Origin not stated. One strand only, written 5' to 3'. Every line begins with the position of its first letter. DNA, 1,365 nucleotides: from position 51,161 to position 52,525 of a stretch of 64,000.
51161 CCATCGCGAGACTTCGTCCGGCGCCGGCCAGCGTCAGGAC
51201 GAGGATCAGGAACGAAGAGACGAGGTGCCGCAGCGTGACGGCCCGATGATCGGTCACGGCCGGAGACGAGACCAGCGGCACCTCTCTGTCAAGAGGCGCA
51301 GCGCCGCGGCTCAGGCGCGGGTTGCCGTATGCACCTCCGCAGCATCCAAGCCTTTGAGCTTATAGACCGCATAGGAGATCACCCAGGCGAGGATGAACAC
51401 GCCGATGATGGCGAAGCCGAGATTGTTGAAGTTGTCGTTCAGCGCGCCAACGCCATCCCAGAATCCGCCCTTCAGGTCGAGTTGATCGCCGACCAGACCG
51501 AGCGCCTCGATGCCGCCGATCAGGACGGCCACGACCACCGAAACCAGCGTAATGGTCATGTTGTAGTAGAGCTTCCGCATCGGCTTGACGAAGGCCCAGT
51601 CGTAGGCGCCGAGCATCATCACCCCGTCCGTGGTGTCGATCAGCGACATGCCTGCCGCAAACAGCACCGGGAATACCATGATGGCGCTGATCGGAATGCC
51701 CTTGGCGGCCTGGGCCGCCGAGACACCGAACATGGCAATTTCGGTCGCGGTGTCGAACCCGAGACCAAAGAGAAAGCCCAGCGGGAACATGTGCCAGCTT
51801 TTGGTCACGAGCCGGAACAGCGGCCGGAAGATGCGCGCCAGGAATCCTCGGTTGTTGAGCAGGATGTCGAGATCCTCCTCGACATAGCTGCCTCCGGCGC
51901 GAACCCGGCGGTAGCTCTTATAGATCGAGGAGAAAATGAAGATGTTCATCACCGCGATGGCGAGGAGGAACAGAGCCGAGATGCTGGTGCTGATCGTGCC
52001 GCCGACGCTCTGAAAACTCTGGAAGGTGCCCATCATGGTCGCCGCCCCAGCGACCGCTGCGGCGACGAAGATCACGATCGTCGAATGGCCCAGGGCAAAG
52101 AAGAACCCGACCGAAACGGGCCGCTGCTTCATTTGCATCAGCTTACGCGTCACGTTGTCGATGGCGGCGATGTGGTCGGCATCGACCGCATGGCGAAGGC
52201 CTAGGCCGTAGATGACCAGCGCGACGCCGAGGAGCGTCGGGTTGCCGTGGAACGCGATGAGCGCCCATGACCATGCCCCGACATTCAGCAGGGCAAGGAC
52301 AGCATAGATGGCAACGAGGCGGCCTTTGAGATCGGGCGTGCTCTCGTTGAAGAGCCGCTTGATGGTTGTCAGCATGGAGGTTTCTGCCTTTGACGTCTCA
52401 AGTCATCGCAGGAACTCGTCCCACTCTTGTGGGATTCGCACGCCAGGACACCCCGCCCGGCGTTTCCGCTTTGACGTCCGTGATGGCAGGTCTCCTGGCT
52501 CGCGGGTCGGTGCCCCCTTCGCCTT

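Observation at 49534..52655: B12 riboswitch apparently heading a NiCoT-DUF2946-copC-copD run: CopCD possibly used for cobalt handling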

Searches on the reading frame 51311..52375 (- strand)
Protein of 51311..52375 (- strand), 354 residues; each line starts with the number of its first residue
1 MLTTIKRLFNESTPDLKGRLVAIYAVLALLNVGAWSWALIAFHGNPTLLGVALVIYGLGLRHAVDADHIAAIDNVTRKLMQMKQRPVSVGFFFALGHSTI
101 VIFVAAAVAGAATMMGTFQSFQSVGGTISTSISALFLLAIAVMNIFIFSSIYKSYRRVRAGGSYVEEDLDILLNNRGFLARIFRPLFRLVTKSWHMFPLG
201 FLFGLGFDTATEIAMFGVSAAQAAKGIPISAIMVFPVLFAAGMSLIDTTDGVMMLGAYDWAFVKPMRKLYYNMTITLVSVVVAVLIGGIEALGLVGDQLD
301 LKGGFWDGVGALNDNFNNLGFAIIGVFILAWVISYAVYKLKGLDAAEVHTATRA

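Call 3: search_protein_families(library=pfam, proteins=[window:51311-52375:-], max_evalue=0.01)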
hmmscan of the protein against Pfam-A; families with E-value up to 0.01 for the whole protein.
window:51311-52375:- (354 aa): 1 family
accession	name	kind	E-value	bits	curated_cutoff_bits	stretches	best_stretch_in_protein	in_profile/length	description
PF03824.22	NicO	-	1.9e-102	342.9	27.7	1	49-335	2-285/287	High-affinity nickel-transport protein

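Call 4: search_protein_families(library=ncbifam, proteins=[window:51311-52375:-], max_evalue=0.01)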
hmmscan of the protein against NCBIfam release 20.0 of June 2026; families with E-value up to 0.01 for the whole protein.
window:51311-52375:- (354 aa): 2 families
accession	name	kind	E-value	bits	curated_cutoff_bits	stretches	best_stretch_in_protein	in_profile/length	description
TIGR00802.1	nico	subfamily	2.5e-122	407.7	333.05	1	52-331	1-281/281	HoxN/HupN/NixA family nickel/cobalt transporter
NF052500.1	NicTportNicT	equivalog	1e-107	360.4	450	1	47-341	41-338/340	Nickel transporter NicT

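Call 57: find_related_loci(query=window:51311-52375:-, collection=genome_contigs, flank=5000)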
Query window:51311-52375:- (354 aa) in genome_contigs; peptide patterns used: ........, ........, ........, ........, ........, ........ (x = any residue, [..] = any of these).
136 stretches matched a pattern; 87 encode a relative of the query (tblastn E <= 1e-3); the best 80 are kept; 80 distinct loci.
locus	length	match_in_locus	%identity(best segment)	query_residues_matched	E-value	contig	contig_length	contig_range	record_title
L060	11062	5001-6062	84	1-354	0e+0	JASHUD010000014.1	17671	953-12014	MAG: Methylovirgula sp. isolate JOPF170 JOPF_N07C_contig_12729, whole genome shotgun sequence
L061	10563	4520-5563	85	1-348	0e+0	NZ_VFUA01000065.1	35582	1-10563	Mesorhizobium sp. B2-7-1 contig_65, whole genome shotgun sequence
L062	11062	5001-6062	80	1-354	0e+0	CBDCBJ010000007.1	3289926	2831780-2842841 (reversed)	MAG: Lichenihabitans sp. isolate 6266ff89-871b-48ff-b02f-50d3bbd9bac2 genome assembly, contig: contig_6, whole genome sh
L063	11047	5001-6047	80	1-349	0e+0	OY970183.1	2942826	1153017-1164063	MAG: uncultured Alphaproteobacteria bacterium isolate MFD05502.bin.2.35 genome assembly, chromosome: 1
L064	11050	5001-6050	79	1-350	0e+0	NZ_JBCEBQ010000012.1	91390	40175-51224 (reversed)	Rhizobium sp. HT1-10 Contig_12, whole genome shotgun sequence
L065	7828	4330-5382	80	1-351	0e+0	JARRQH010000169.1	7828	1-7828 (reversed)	MAG: Pseudolabrys sp. isolate Spart_197_MAG scaffold_3300, whole genome shotgun sequence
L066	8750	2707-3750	81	1-348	0e+0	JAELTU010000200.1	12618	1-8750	Rhizobium sp. ASV20 NODE_200_length_12618_cov_17.425987, whole genome shotgun sequence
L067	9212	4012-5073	77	1-354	0e+0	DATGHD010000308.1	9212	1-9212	MAG TPA_asm: Roseiarcus sp. isolate SMAG_U9771 k141_2239622, whole genome shotgun sequence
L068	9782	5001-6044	80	1-348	0e+0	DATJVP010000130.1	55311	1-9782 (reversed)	MAG TPA_asm: Stellaceae bacterium isolate SMAG_U15076 k141_3231726, whole genome shotgun sequence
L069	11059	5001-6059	79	1-353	0e+0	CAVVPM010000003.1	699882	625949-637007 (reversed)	MAG: uncultured Alphaproteobacteria bacterium isolate MFD02416.bin.2.84 genome assembly, contig: contig_102831, whole ge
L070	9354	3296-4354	80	1-353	0e+0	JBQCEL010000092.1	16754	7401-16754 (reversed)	MAG: Rhizobiaceae bacterium isolate bin133 k127_5061280, whole genome shotgun sequence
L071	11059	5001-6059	83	1-353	1e-180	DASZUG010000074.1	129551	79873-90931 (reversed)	MAG TPA_asm: Rhizobiaceae bacterium isolate SMAG_U6098 k141_731734, whole genome shotgun sequence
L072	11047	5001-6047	79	1-349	2e-179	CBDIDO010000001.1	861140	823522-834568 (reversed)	MAG: Beijerinckiaceae bacterium isolate 41e33a7b-f9d6-4c80-b2e2-fe018e5284e4 genome assembly, contig: contig_1, whole ge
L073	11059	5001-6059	77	1-353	8e-179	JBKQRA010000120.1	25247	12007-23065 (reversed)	MAG: Methylovirgula sp. isolate MGr2D2E2F__bin_27 MGr2D2E2F_000000155932, whole genome shotgun sequence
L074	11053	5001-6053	76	1-351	9e-178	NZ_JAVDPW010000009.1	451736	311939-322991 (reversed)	Inquilinus ginsengisoli strain 584 Ga0365416_09, whole genome shotgun sequence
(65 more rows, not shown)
